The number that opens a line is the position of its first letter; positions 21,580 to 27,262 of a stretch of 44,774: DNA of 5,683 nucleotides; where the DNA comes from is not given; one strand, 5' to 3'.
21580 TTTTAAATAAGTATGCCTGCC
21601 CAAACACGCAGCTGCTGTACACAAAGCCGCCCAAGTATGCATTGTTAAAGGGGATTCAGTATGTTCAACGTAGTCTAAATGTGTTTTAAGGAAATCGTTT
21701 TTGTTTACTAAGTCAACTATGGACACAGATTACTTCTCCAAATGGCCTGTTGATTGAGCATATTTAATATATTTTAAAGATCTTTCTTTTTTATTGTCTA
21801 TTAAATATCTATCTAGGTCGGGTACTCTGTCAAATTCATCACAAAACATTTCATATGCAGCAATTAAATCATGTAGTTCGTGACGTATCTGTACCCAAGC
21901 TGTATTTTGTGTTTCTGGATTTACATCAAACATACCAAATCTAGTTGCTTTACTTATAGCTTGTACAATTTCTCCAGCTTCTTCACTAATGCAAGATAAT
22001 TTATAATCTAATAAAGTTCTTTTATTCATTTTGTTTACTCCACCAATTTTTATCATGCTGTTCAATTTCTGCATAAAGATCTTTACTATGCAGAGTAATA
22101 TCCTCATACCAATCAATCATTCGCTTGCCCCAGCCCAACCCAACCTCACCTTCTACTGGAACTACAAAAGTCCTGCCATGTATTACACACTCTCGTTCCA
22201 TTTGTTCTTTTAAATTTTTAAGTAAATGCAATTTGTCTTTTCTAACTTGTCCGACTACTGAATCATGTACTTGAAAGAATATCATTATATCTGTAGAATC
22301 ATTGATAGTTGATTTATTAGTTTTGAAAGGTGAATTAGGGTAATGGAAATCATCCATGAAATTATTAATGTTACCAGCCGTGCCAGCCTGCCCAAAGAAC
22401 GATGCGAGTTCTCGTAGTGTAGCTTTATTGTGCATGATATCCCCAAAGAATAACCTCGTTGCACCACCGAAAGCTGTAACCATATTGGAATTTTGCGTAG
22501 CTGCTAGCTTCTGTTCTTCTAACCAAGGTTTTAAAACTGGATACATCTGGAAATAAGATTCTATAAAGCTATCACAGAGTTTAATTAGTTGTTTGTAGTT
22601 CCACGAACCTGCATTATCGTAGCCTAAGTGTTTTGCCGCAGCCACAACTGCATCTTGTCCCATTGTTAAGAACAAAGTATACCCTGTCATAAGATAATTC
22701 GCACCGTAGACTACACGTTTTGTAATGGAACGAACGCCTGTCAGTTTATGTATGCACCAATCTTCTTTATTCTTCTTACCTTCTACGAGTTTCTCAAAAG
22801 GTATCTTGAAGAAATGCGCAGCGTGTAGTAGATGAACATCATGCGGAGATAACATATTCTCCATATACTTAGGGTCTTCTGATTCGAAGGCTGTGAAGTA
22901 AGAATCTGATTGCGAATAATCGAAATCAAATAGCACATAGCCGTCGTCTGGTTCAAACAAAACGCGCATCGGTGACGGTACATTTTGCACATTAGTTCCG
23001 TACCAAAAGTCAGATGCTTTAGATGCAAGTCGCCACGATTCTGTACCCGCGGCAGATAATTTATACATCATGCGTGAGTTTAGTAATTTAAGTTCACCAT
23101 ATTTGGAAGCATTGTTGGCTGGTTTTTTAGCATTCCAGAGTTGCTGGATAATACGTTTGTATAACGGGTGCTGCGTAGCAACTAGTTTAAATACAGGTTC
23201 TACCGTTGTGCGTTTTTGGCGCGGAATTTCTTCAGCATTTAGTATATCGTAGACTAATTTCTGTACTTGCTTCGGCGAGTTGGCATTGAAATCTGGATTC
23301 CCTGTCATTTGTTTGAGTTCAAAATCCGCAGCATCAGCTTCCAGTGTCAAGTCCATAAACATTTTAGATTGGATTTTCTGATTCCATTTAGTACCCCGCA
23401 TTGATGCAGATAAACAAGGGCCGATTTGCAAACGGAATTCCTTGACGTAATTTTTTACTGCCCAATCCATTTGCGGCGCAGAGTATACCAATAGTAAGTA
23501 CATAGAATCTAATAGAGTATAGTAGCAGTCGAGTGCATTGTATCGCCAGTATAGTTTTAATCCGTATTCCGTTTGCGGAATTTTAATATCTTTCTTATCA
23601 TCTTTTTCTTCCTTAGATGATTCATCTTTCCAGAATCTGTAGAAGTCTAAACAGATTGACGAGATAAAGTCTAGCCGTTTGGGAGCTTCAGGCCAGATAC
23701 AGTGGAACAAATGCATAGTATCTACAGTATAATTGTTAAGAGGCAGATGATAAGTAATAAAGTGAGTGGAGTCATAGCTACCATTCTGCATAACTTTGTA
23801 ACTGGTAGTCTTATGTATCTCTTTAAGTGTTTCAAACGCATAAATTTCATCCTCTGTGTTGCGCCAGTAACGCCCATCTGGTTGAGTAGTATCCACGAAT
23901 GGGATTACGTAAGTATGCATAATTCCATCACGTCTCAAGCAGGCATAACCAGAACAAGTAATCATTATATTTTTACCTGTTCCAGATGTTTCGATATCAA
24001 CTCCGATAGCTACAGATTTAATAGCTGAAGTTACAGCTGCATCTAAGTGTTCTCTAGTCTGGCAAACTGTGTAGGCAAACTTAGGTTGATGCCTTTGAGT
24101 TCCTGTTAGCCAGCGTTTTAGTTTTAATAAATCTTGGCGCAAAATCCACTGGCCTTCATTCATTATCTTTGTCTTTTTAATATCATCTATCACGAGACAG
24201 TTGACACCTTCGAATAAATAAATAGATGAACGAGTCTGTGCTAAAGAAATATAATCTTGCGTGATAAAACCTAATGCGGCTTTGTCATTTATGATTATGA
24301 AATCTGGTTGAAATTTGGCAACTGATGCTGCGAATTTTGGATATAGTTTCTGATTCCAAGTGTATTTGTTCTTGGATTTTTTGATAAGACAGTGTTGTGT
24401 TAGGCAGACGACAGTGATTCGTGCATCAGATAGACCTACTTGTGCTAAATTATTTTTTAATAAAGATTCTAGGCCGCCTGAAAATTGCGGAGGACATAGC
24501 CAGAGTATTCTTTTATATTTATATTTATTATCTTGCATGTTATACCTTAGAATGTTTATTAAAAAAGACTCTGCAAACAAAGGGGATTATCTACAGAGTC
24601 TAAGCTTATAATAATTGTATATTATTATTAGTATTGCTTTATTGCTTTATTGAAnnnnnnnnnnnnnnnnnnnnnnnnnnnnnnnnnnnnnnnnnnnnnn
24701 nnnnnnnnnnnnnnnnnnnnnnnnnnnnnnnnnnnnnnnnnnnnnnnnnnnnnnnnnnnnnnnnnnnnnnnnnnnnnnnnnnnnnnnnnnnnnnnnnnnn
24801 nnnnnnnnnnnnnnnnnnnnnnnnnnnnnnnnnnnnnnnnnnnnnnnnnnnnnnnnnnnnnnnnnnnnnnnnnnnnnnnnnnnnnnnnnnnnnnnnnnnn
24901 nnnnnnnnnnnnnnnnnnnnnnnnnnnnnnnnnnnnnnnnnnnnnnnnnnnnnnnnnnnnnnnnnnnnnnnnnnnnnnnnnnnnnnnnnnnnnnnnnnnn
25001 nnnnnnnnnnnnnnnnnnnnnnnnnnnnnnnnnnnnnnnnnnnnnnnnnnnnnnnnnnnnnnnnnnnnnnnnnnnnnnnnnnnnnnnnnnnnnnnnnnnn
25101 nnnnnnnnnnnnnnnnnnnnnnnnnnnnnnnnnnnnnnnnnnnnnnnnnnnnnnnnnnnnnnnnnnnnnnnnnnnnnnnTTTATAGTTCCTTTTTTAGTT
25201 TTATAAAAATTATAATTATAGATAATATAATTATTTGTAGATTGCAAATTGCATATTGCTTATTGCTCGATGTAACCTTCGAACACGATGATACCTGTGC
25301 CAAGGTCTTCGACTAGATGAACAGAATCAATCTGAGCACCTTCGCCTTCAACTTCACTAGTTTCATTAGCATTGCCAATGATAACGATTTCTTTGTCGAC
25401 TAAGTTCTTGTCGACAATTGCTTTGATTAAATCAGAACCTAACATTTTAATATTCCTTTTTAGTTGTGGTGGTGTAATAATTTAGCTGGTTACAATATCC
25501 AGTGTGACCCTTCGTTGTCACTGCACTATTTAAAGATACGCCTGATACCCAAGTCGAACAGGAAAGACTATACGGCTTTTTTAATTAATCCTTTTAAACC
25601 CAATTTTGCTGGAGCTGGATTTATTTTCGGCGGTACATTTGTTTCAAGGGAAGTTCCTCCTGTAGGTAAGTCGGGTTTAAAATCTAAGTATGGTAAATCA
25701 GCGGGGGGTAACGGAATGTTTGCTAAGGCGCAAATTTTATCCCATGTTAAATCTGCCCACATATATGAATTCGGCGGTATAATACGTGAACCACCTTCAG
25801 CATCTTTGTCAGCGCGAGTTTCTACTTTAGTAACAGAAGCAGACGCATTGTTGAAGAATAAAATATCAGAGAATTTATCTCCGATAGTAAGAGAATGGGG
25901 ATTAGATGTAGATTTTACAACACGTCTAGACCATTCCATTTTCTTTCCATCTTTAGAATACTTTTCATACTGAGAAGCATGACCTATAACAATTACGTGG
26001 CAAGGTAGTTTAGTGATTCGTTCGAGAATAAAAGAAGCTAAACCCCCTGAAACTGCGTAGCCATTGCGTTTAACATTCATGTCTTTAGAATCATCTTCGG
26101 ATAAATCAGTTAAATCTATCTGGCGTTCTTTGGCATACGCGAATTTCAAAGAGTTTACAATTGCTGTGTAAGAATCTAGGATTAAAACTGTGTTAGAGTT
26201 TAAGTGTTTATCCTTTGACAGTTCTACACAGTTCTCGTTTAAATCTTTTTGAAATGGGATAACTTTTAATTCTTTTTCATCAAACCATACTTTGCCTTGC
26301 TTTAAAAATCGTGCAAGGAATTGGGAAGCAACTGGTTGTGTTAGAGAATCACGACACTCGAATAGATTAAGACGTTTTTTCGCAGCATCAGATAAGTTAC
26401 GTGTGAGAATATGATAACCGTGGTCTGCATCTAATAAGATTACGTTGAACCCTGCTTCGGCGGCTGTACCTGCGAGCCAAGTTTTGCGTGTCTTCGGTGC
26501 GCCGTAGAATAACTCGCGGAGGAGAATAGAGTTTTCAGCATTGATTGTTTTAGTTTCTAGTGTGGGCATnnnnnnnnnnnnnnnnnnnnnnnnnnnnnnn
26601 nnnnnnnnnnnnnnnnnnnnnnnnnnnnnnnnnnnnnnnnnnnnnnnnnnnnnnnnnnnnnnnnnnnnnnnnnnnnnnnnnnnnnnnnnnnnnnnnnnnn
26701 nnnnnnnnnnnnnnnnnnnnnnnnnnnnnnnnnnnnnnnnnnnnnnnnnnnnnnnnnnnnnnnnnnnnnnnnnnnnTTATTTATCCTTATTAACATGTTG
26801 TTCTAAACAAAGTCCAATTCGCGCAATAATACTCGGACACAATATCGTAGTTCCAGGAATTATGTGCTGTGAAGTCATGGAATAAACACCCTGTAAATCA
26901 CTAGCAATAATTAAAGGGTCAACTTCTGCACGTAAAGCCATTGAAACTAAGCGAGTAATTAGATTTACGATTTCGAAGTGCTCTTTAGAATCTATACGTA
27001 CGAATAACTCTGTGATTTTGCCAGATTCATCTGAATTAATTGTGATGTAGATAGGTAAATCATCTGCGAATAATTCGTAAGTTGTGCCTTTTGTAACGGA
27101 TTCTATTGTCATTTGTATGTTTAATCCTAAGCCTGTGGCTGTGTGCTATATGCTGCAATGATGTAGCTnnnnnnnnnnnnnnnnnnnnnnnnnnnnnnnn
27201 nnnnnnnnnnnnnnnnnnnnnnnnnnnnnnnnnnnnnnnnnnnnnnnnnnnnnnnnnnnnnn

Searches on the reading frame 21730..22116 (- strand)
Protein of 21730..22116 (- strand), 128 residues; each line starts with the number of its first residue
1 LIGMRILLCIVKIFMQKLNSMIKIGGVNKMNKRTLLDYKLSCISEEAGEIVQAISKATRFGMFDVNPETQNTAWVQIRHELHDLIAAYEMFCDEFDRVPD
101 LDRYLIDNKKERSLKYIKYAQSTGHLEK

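Call 19: search_protein_families(library=phrogs, proteins=[window:21730-22116:-], max_evalue=0.01)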
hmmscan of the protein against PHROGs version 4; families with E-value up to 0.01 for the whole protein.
window:21730-22116:- (128 aa): 1 family
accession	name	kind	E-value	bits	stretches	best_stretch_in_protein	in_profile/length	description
phrog_4856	-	other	1.4e-10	42.2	1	28-122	79-175/195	nucleoside triphosphate pyrophosphohydrolase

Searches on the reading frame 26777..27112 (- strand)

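Call 123: search_protein_families(library=pfam, proteins=[window:26777-27112:-], max_evalue=0.01)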
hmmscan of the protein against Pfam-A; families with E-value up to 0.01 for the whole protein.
window:26777-27112:- (111 aa): 2 families
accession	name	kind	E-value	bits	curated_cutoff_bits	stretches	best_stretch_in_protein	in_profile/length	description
PF12637.14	TSCPD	-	1.1e-08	35.7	22.8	1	18-106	13-87/88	TSCPD domain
PF22120.2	T6SS_Tse3_N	-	0.0046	17.7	27.2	1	17-69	35-88/104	T6SS, Peptidoglycan muramidase Tse3, N-terminal domain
